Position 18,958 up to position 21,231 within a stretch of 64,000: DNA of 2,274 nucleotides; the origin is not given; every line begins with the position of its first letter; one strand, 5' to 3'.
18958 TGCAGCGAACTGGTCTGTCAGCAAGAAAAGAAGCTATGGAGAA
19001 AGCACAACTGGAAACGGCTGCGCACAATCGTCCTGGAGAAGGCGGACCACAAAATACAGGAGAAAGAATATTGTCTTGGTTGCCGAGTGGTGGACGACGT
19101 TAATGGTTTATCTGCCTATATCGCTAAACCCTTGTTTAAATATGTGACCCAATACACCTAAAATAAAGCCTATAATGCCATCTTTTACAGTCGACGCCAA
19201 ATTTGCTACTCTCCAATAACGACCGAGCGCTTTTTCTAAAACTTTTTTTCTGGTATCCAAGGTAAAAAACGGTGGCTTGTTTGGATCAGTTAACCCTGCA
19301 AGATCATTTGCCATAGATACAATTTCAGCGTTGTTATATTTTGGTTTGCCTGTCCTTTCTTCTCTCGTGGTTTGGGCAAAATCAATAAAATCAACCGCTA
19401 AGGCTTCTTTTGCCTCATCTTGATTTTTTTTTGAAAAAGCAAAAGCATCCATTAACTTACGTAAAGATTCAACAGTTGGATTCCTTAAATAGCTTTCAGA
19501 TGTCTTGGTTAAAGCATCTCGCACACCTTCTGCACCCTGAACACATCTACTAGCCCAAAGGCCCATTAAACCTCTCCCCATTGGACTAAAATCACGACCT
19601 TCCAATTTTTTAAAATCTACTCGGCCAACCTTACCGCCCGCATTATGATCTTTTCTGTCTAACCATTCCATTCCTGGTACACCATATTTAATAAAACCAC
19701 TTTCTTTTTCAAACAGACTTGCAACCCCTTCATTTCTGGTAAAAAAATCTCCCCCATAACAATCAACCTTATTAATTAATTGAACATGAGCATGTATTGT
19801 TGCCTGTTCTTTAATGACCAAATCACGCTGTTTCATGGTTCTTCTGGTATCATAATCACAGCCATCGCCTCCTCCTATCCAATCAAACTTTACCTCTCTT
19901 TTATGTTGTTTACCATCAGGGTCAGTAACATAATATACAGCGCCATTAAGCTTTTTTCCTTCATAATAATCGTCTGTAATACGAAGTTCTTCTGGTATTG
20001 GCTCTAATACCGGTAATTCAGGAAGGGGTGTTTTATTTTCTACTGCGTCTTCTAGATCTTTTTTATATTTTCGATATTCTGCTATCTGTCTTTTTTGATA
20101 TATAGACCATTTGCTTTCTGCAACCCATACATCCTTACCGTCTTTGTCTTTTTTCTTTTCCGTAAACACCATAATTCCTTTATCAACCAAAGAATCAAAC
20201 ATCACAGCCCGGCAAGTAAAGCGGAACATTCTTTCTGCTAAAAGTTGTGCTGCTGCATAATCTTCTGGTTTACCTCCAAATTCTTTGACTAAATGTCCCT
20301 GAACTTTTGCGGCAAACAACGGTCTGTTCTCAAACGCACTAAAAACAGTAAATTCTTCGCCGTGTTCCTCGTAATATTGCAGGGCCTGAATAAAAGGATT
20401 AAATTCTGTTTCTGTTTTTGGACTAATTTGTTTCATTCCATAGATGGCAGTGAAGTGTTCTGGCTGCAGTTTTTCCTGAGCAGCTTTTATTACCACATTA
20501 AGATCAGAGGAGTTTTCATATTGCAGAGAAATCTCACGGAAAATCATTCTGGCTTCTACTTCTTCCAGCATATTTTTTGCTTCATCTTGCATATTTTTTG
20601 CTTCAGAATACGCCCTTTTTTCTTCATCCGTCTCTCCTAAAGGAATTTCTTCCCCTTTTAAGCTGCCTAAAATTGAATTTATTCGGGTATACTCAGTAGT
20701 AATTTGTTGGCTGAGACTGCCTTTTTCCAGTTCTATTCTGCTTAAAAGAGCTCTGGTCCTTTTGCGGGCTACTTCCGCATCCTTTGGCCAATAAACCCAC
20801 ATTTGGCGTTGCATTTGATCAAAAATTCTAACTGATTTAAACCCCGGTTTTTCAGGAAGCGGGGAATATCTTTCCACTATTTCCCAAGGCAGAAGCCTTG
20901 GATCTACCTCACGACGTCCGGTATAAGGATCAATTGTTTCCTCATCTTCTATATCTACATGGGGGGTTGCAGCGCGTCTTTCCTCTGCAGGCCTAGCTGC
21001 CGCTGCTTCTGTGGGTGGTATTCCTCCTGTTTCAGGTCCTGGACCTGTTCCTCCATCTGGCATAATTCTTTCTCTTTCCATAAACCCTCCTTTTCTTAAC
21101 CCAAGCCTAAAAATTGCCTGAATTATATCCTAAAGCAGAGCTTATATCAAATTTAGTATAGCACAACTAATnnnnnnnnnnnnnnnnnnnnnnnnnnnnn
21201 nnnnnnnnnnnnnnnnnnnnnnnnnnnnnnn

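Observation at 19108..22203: Two large unknown genes on the opposite strand, splitting the secretion locus; one has a GC-rich N-terminus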

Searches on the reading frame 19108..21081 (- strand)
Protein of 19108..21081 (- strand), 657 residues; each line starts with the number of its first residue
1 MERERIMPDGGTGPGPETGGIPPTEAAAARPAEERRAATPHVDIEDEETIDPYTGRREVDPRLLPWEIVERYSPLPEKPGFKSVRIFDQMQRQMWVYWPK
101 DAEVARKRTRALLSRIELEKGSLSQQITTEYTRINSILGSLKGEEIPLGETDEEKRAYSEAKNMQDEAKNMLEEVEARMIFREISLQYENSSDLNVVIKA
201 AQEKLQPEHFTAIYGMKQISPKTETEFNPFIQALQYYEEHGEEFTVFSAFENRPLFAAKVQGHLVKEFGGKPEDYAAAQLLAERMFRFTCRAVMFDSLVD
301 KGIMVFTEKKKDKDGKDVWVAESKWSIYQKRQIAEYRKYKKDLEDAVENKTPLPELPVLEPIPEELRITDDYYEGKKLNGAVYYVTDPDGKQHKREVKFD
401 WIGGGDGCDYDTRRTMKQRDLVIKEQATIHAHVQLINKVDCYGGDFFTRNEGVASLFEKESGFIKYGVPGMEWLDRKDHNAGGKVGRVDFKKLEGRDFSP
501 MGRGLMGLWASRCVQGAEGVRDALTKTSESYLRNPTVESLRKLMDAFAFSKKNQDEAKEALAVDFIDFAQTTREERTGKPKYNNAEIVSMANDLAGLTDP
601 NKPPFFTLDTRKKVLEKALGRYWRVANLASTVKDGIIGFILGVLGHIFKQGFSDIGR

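Call 7: search_protein_families(library=pfam, proteins=[window:19108-21081:-], max_evalue=0.1)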
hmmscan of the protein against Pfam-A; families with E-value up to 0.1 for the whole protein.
window:19108-21081:- (657 aa): 1 family
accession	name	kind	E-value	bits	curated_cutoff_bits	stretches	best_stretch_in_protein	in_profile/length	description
PF25360.1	TPR_ATM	-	0.05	13.4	27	0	532-610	47-125/200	ATM-like, TPR repeats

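Call 8: search_protein_families(library=ncbifam, proteins=[window:19108-21081:-], max_evalue=1)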
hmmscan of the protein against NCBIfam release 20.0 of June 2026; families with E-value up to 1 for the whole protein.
window:19108-21081:- (657 aa): 1 family
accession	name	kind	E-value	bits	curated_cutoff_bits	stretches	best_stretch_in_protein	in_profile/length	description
TIGR01398.1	FlhA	equivalog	0.029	12.7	772.1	1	105-260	489-651/678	flagellar biosynthesis protein FlhA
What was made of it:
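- On B12 transporters (BtuFCD, BtuB, ECF-CbrT, BtuM): There are no transporter domains (calls 7, 8).
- On Isozymes of B12-dependent enzymes (MetE, NrdD/NrdG, NrdA/B, NrdE/F): No hits (calls 7, 8).
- Closest known: MPF-FATA-type T4SS of Patescibacteria. Different: Neither protein matches a T4SS profile (calls 7, 8).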

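Call 10: find_homologous_proteins(query=window:19108-21081:-)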
Query window:19108-21081:- (657 aa): 2 proteins with E <= 0.001 among 8000 candidates.
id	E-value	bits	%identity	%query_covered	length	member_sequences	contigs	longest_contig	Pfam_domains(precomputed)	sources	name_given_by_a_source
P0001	0.0e+0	1508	100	100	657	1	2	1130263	-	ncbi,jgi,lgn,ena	ncbi:MAG: hypothetical protein WCV81_00070 [Microgenomates group bacterium]|jgi:hypothetical protein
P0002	2.7e-56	210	33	46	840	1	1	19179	-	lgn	-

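Call 12: find_encoding_contigs(protein=P0002, flank=10000, max_places=3)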
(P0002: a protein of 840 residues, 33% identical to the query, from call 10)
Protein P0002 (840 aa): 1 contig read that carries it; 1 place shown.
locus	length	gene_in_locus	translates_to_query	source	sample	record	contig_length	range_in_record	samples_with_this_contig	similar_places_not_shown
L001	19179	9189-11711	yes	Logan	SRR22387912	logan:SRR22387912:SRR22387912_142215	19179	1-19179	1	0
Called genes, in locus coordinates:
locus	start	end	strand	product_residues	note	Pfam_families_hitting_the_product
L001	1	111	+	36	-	?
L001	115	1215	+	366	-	PF00712:DNA_pol3_beta, PF02767:DNA_pol3_beta_2, PF02768:DNA_pol3_beta_3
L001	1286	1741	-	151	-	-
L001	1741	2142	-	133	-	PF13205:Big_5 (weak)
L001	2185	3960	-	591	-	-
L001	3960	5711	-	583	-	PF01935:DUF87, PF12846:AAA_10, PF19044:P-loop_TraG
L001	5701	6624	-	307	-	PF26593:TraC-like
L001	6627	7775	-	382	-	PF12666:PrgI, PF13620:CarboxypepD_reg (weak)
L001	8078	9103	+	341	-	-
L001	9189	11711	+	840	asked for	-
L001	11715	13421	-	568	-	-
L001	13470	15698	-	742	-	-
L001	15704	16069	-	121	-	PF18895:T4SS_pilin (weak)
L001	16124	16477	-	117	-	PF18895:T4SS_pilin (weak)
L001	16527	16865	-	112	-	PF18895:T4SS_pilin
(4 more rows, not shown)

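Call 43: search_protein_representatives(protein=P0001)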
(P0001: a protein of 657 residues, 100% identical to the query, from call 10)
Query: 657 residues. Proteins with E-value up to 0.001 (for the whole library): 41; up to 1e-10: 25; up to 1e-30: 12. The best 41 are listed.
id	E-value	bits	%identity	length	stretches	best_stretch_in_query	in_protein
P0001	0.0e+00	1507.6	100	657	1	1-657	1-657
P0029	2.9e-103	363.0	45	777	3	472-657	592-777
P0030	9.3e-95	334.9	43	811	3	62-299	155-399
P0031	3.9e-69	250.3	42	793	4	19-265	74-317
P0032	5.1e-62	226.8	37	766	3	73-299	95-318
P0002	8.7e-57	209.5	37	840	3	65-300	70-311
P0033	2.8e-55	204.5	41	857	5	89-265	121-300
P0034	6.4e-55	203.3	34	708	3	63-302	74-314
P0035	3.7e-53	197.5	37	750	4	490-616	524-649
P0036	1.6e-50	188.8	37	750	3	65-300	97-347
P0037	1.7e-50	188.7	37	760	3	32-300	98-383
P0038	7.4e-48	180.0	34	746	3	74-302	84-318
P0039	1.7e-27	112.7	28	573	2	393-640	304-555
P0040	1.4e-22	96.5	31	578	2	392-618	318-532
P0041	1.0e-18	83.7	29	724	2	489-620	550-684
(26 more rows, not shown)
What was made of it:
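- Checked: The large protein has 41 relatives in an exhaustive HMMER search, 12 of them at E<1e-30 (call 43).
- Tried and rejected: The word-indexed search found one relative (call 10), but the exhaustive HMMER search found 41 (call 43).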

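Call 46: search_protein_families(library=pfam, alignment_id=A3, max_evalue=0.01)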
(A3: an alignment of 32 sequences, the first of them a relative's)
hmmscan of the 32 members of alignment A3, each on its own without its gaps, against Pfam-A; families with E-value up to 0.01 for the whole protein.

A. member 1, P0001 (657 aa): 0 families

B. families by the number of members that match (of 32 scanned): 1 family
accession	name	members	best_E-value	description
PF00874.25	PRD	1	0.0089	PRD domain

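Call 52: search_solved_structures(query=A3, max_evalue=5)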
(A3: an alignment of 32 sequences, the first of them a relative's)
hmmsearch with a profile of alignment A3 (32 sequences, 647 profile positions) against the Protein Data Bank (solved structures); distinct sequences matched with E-value up to 5: 0.

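Call 53: search_protein_families(library=padloc, proteins=[window:19108-21081:-], max_evalue=1)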
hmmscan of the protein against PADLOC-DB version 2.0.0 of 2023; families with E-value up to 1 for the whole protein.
window:19108-21081:- (657 aa): 0 families

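Call 54: search_protein_families(library=phrogs, proteins=[window:19108-21081:-], max_evalue=1)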
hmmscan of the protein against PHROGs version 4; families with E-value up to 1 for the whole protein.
window:19108-21081:- (657 aa): 1 family
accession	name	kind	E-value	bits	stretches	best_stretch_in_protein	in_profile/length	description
phrog_4305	-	unknown function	0.31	11.9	0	153-176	10-33/60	-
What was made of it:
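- Tried and rejected: Defence-system or phage origin: no PADLOC or PHROGs hits (calls 53, 54).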

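Call 55: predict_structure(alignment_id=A3)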
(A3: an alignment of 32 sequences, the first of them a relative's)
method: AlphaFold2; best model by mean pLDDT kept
length: 657 residues; sequences in the alignment: 32
mean_pLDDT: 82.7   pTM: 0.81
mean pLDDT of the five models: 82.7, 79.8, 79.7, 79.2, 77.7
residues with pLDDT >= 90: 367; 70-90: 168; 50-70: 51; < 50: 71
segments of 3 or more residues with pLDDT < 50: 1-22, 24-48, 460-482
pLDDT, mean of each block of 10 residues (from residue 1): 38 36 44 42 43 61 78 88 91 92 95 94 92 95 86 89 94 96 93 91 92 95 96 96 91 95 97 96 96 90 90 94 92 94 95 91 83 68 83 88 89 90 89 88 84 65 35 43 69 91 87 92 94 95 90 88 94 91 92 91 93 90 67 60 69 55
secondary structure, 60 per line:
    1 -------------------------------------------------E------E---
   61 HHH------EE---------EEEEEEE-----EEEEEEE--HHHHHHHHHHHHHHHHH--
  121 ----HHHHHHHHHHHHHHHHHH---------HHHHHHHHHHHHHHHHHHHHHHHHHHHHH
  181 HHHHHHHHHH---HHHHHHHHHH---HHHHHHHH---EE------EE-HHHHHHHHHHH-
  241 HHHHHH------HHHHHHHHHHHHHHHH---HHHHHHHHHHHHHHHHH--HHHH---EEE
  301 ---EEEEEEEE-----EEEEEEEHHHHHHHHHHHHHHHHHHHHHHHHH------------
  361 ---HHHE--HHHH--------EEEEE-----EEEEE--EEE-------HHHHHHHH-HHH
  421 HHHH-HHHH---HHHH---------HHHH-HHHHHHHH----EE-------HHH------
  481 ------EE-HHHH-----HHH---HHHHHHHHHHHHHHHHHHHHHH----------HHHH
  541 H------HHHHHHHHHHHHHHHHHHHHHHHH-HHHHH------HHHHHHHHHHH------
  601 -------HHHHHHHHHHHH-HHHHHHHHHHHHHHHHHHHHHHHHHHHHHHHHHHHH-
elements in order: E81-87 E93-99 H102-118 H125-142 H152-190 H194-203 H207-214 H229-239 H241-246 H253-268 H272-288 H291-294 E298-300 E304-311 E317-323 H324-348 H370-373 E382-386 E392-396 E399-401 H409-416 H418-424 H426-429 H433-436 H446-449 H451-458 H490-493 H505-526 H537-541 H548-571 H573-577 H584-594 H608-619 H621-656
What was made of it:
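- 19108..21081 (-): Large gene: 657-aa, mostly helical, fast-evolving protein of a new family. The AF2 model has pLDDT 82.7 and pTM 0.81 (call 55).
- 20938..21081 (-): Disordered Pro/Gly/Ala/Glu/Arg-rich N-terminal tail (aa 1-48) with the conserved leading peptide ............GPE. This is the 'GC-rich' segment. pLDDT is below 50 (call 55).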

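Call 58: fold_search(model_id=the predicted structure, library=pdb)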
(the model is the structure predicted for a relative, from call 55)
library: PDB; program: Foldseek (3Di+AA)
matches with E <= 10: 234; with E <= 0.001: 0
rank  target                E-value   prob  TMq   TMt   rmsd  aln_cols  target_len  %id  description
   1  7z8j_f                2.3e-01  0.11  0.11  0.11  27.8       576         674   10  Cytoplasmic dynein (A2) bound to BICDR1 (released 2022-07-27)
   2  5xoj_C                3.3e-01  0.06  0.10  0.08  24.8       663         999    9  Crystal structure of Xpo1p-PKI-Nup42p-Gsp1p-GTP complex (released 2017-08-16)
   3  7kzt_V                3.6e-01  0.06  0.11  0.08  22.2       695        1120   10  Structure of the human fanconi anaemia Core-UBE2T-ID-DNA complex in intermediate state (released 2021-03-10)
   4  9y6s_5c               3.9e-01  0.08  0.10  0.02  28.1       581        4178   10  96-nm repeat of the Leishmania tarentolae doublet microtubule (released 2025-12-17)
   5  3p8c_B                5.1e-01  0.06  0.12  0.09  20.7       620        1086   11  Structure and Control of the Actin Regulatory WAVE Complex (released 2010-12-01)
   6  3m63_A                5.3e-01  0.09  0.13  0.10  23.8       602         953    9  Crystal structure of Ufd2 in complex with the ubiquitin-like (UBL) domain of Dsk2 (released 2010-04-28)
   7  7ypz_C                5.6e-01  0.08  0.12  0.09  19.6       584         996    8  Zafirlukast in complex with CRM1-Ran-RanBP1 (released 2023-08-16)
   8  8glv_Cn               5.8e-01  0.08  0.11  0.03  26.2       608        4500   11  96-nm repeat unit of doublet microtubules from Chlamydomonas reinhardtii flagella (released 2023-05-31)
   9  5oqo_A                7.0e-01  0.06  0.11  0.09  23.2       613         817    8  Crystal structure of the S. cerevisiae condensin Ycg1-Brn1 subcomplex bound to DNA (crystal form II) (released 2017-10-18)
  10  4hb4_C                7.9e-01  0.06  0.12  0.09  22.9       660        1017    8  Crystal structure of CRM1 inhibitor Leptomycin B in complex with CRM1(537DLTVK541/GLCEQ)-Ran-RanBP1 (released 2013-01-09)
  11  7z8v_D                7.9e-01  0.05  0.11  0.08  23.5       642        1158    8  CAND1-SCF-SKP2 (SKP1deldel) CAND1 engaged SCF rocked (released 2023-04-19)
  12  8or2_C                8.7e-01  0.04  0.10  0.07  24.8       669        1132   11  CAND1-CUL1-RBX1-DCNL1 (released 2023-06-28)
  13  8h7g_C                9.1e-01  0.02  0.08  0.03  24.7       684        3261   12  Cryo-EM structure of the human SAGA complex (released 2022-12-14)
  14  6dqj_A                9.9e-01  0.06  0.14  0.06  29.8       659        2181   10  Human type 3 1,4,5-inositol trisphosphate receptor in a ligand-free state (released 2018-08-01)
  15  5dif_C                9.9e-01  0.05  0.12  0.09  20.6       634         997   10  Crystal Structure of CPEB4 NES Peptide in complex with CRM1-Ran-RanBP1 (released 2015-09-16)
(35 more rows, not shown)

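Call 113: fold_search(model_id=the predicted structure, library=viral)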
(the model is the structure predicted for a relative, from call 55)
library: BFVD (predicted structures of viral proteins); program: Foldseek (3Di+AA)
matches with E <= 10: 198; with E <= 0.001: 0
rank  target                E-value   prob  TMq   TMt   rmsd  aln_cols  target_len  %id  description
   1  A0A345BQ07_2          5.3e-02  0.14  0.10  0.06  44.3       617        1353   10  (no name in the UniProt tables at hand)
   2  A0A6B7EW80            9.4e-02  0.13  0.08  0.11  33.6       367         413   11  (no name in the UniProt tables at hand)
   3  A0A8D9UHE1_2          1.4e-01  0.08  0.10  0.06  30.4       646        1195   11  PolyVal ADP-ribosyltransferase [Myoviridae sp. ctjz83]
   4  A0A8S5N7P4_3          1.4e-01  0.06  0.10  0.07  27.0       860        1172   11  Nuclease [Myoviridae sp. ctiBE32]
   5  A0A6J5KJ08            2.5e-01  0.05  0.09  0.08  29.2       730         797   12  Uncharacterized protein [uncultured Caudovirales phage]
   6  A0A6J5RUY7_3          2.5e-01  0.05  0.09  0.07  25.9       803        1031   10  ART-PolyVal-like domain-containing protein [uncultured Caudovirales phage]
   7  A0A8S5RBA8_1          2.6e-01  0.08  0.10  0.08  28.5       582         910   11  Chromosome segregation ATPase [virus sp. ctmTa7]
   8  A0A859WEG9            3.0e-01  0.13  0.12  0.12  36.4       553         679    8  (no name in the UniProt tables at hand)
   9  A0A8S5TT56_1          4.1e-01  0.04  0.07  0.06  26.9       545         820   10  PD-(D/E)XK endonuclease-like domain-containing protein [CrAss-like virus sp. ct3KQ27]
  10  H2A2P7                4.9e-01  0.05  0.10  0.07  36.6       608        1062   12  M48 protein [Murid herpesvirus 1]
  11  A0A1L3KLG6            5.6e-01  0.07  0.09  0.12  25.1       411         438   10  (no name in the UniProt tables at hand)
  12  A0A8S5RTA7            5.8e-01  0.08  0.12  0.09  29.0       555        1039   11  Uncharacterized protein [Siphoviridae sp. gcode 4]
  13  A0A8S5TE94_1          5.8e-01  0.03  0.09  0.06  32.1       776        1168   10  Type I restriction enzyme [Podoviridae sp. ctzXp5]
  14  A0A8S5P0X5            6.1e-01  0.03  0.07  0.09  37.1       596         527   10  Uncharacterized protein [Myoviridae sp. ctLnO19]
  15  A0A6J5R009            6.7e-01  0.03  0.07  0.07  48.2       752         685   10  Uncharacterized protein [uncultured Caudovirales phage]
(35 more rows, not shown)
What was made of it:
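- Tried and rejected: BFVD gave nothing for the large protein (call 113).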

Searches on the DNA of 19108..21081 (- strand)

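Call 15: search_rna_families(sources=[L001, L002, L003], threshold=gathering, show_alignments=2)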
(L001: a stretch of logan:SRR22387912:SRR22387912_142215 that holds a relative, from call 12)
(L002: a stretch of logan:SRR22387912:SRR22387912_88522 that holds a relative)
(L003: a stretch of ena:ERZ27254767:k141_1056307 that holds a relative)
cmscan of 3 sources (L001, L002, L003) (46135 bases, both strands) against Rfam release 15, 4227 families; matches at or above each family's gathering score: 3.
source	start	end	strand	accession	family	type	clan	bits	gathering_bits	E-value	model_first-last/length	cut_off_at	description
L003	15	149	+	RF00174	Cobalamin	Cis-reg; riboswitch;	CL00101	54.2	31.5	7.7e-11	1-189/189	no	Cobalamin riboswitch aptamer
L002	7706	7908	+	RF00174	Cobalamin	Cis-reg; riboswitch;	CL00101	51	31.5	6.3e-10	1-189/189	no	Cobalamin riboswitch aptamer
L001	7882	8020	+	RF00174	Cobalamin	Cis-reg; riboswitch;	CL00101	42.5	31.5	1.7e-07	1-189/189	no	Cobalamin riboswitch aptamer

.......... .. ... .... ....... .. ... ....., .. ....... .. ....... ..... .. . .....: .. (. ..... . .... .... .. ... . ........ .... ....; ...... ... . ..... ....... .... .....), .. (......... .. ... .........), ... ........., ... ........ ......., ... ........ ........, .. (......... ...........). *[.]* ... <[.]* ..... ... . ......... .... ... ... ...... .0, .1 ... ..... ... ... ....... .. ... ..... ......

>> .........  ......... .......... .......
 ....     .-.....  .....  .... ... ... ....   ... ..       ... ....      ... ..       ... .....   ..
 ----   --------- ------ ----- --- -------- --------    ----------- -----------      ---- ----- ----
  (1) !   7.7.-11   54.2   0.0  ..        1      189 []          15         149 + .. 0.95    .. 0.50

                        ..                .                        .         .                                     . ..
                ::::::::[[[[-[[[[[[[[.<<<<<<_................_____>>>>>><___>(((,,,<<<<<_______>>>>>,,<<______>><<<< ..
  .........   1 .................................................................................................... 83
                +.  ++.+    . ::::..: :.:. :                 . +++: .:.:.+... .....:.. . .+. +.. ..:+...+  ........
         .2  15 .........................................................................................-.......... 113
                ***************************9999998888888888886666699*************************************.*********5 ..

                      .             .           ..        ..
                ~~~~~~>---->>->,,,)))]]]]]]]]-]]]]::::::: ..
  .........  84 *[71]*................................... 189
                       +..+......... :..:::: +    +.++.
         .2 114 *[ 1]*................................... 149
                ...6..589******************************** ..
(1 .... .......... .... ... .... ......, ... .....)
